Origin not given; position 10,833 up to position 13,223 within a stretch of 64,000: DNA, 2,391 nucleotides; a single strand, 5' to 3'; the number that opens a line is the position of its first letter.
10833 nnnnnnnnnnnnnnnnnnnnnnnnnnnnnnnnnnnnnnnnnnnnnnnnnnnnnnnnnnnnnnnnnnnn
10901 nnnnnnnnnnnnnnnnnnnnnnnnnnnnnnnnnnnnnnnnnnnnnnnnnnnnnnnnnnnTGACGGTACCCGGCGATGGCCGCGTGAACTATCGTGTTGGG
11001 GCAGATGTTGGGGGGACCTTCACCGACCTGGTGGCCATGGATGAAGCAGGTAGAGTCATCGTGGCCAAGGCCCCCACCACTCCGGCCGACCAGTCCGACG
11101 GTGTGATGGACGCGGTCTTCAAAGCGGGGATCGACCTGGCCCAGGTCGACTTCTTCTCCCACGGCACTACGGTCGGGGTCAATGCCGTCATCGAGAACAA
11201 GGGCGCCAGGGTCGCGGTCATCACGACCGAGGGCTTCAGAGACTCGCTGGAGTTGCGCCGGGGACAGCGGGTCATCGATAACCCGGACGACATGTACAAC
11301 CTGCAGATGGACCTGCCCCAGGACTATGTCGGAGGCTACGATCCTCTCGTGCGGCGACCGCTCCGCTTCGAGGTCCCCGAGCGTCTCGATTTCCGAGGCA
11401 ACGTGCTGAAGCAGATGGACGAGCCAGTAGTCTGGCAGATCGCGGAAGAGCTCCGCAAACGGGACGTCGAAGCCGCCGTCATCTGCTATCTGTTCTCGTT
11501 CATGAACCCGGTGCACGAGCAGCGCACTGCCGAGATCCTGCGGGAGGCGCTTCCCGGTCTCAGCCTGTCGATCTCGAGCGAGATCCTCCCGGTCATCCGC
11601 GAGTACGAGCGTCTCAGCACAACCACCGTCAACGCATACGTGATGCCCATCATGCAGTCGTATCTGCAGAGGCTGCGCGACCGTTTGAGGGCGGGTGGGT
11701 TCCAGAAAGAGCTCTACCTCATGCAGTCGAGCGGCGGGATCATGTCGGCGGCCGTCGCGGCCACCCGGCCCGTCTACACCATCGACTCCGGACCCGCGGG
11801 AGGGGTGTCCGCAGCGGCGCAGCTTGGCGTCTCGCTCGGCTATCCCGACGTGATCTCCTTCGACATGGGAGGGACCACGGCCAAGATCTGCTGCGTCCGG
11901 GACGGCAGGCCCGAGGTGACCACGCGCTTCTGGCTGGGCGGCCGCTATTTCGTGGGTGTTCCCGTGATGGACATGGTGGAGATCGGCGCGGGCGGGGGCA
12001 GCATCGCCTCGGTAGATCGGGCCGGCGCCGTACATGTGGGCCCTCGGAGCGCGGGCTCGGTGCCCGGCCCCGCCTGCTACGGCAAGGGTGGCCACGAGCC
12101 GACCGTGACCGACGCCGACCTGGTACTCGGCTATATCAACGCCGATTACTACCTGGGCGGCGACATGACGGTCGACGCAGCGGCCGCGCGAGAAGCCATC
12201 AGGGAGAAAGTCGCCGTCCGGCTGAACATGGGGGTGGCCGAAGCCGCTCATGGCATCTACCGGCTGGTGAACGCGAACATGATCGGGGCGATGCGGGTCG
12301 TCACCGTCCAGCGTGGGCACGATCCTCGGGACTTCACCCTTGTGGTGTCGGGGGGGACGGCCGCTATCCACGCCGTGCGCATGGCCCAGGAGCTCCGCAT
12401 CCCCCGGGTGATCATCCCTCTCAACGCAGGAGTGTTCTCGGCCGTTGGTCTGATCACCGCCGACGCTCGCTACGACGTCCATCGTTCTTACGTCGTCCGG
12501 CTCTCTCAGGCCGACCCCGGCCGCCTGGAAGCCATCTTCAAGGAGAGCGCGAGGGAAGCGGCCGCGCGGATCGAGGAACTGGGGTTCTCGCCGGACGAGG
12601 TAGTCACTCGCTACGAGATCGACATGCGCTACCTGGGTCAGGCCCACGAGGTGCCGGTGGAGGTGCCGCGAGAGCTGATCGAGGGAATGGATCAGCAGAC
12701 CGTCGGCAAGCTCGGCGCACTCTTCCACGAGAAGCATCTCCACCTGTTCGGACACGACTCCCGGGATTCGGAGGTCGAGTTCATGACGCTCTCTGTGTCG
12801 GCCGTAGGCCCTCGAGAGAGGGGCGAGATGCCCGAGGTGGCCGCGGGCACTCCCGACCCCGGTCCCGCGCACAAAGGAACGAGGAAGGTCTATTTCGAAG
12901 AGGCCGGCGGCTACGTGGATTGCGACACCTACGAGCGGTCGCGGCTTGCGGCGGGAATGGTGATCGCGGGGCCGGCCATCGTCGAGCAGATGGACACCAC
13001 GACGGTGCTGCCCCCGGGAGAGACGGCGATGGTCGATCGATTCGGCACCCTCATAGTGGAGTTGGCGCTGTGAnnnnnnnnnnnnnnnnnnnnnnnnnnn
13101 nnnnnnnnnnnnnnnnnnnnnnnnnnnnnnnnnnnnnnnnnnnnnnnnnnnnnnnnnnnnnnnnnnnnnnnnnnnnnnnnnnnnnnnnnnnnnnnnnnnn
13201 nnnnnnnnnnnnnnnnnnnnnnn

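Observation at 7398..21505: Unusual catabolic cluster: Rut-like helper enzymes, ATP-dependent hydantoinase/oxoprolinase pair, three-subunit molybdenum hydroxylase and isochorismatase-family amidohydrolase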

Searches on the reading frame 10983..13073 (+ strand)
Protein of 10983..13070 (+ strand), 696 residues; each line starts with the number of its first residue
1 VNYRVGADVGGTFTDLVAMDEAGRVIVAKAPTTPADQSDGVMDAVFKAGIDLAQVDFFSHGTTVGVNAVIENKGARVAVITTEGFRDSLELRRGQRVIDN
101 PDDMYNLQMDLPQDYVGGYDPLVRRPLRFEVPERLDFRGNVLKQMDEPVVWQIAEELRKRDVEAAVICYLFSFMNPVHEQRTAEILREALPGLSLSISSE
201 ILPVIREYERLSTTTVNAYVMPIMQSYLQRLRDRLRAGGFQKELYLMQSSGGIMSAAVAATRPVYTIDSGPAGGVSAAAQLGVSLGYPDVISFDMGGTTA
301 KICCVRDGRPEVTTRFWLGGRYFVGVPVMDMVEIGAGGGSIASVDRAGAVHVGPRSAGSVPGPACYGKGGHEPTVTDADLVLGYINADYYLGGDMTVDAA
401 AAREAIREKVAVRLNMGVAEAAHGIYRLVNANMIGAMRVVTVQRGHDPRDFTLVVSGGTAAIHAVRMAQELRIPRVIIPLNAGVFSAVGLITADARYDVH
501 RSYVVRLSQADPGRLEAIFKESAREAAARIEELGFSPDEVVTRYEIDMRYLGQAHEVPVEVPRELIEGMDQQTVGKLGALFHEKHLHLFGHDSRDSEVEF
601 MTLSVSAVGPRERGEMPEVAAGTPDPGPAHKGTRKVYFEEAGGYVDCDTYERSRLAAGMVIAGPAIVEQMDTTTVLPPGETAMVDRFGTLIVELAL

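Call 4: search_protein_families(library=pfam, proteins=[window:10983-13070:+])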
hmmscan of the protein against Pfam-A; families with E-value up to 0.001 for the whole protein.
seq(696 aa): 3 families
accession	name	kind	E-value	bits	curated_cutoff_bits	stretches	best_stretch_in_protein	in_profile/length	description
PF01968.24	Hydantoinase_A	-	1.3e-92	310.6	22.9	1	210-498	1-290/291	Hydantoinase/oxoprolinase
PF05378.19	Hydant_A_N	-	4.9e-46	157.1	25.2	1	4-189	1-175/176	Hydantoinase/oxoprolinase N-terminal region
PF19278.4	Hydant_A_C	-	6.9e-22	78.2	21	1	514-687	13-185/193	Hydantoinase/oxoprolinase C-terminal domain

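Call 6: search_protein_families(library=ncbifam, proteins=[window:10989-13073:+], max_evalue=0.00001)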
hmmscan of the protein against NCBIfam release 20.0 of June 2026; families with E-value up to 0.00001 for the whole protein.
window:10989-13073:+ (694 aa): 3 families
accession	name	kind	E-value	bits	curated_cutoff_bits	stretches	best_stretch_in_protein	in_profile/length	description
NF050156.1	CapLactmsAlpCapA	equivalog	1.3e-182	608.7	1000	1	1-689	1-684/689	caprolactamase subunit alpha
NF042975.2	AcphenoCarb_ApcC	equivalog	6.3e-111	371.8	1500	1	5-691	13-710/733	acetophenone carboxylase subunit gamma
NF042960.1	AcphenoCarb_ApcA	equivalog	1.4e-52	178.8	1250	1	193-687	176-652/658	acetophenone carboxylase subunit alpha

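Call 72: search_solved_structures(query=window:10989-13073:+, max_evalue=1e-10)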
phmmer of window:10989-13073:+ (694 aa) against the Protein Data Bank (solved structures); distinct sequences matched with E-value up to 1e-10: 6.
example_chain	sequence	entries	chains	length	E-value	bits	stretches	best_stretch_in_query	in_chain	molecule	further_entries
7hk5_A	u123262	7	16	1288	1.6e-142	479.4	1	2-690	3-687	N-methylhydantoinase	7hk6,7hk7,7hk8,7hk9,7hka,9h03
6yra_A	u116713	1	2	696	1.2e-130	440.2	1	1-686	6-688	5-oxoprolinase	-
5l9w_B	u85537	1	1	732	7.2e-103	348.4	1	3-691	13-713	Acetophenone carboxylase gamma subunit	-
5m45_B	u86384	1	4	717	2.9e-71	244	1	3-683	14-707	Acetone carboxylase beta subunit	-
5svb_B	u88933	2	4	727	3.8e-70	240.3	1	3-683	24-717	Acetone carboxylase beta subunit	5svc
5l9w_b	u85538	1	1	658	5.7e-43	150.5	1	165-687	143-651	Acetophenone carboxylase alpha subunit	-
